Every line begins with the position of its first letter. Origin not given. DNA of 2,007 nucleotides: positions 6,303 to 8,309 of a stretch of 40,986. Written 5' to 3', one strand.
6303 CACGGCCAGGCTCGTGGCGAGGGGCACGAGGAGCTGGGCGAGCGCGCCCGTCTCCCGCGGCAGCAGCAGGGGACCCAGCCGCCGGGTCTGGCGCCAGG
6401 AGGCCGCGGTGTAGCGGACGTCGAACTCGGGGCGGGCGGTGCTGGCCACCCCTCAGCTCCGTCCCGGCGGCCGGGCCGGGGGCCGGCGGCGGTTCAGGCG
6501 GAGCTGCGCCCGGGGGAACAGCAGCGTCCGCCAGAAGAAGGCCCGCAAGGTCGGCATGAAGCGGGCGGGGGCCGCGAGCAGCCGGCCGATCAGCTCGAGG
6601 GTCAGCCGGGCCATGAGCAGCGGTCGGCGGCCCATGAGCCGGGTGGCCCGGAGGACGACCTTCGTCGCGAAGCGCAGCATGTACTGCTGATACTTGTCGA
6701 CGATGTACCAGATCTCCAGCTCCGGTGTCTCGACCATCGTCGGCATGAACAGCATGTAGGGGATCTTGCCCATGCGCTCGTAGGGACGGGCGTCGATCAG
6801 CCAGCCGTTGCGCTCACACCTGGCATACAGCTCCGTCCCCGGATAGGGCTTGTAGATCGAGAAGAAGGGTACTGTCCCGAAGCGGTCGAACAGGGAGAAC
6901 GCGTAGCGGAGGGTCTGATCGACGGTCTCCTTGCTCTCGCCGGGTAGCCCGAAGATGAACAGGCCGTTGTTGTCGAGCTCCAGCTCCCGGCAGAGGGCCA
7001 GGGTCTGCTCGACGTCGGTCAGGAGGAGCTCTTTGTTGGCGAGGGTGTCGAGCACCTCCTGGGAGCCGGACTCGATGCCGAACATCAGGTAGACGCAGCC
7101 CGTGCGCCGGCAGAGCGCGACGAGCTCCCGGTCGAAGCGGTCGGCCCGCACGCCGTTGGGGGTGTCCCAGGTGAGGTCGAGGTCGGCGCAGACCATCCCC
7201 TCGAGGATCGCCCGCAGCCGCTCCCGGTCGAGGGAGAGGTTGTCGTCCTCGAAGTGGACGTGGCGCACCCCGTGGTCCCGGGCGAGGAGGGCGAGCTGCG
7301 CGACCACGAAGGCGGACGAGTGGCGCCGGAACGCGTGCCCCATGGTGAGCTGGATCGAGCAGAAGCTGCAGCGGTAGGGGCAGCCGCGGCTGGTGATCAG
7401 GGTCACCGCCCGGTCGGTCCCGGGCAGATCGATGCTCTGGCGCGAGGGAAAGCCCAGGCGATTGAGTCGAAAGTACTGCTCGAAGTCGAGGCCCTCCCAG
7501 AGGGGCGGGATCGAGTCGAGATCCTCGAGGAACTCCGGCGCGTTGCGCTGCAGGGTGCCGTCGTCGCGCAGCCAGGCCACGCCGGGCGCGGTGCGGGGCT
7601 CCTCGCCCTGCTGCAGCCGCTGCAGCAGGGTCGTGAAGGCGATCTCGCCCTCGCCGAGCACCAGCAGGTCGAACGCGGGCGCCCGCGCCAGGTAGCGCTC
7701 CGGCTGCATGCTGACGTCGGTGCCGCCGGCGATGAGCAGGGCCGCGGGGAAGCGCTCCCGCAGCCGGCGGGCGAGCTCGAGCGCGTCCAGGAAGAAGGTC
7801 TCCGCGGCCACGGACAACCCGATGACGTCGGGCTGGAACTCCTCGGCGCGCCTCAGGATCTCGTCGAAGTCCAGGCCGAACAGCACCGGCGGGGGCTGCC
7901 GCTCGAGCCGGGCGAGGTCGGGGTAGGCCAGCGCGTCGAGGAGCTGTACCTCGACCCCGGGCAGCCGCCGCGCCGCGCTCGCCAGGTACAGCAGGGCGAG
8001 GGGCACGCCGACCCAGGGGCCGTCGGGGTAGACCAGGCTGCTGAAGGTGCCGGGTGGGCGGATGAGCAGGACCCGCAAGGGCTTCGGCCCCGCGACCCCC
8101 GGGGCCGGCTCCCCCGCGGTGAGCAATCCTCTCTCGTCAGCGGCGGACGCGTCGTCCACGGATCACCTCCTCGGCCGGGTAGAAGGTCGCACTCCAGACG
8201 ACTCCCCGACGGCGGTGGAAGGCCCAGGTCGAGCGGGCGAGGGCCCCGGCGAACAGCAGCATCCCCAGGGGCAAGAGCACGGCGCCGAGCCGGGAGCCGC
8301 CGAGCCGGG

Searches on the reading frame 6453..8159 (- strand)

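Call 67: search_protein_families(library=pfam, proteins=[window:6453-8159:-], max_evalue=0.001)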
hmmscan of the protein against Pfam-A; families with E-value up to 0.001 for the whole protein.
window:6453-8159:- (568 aa): 2 families
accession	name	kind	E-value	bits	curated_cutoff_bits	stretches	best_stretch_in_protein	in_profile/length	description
PF04055.27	Radical_SAM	-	9.6e-18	65.3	29.5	1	255-419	2-165/166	Radical SAM superfamily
PF02310.24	B12-binding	-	1.2e-16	61.1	32.1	1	52-178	13-120/121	B12 binding domain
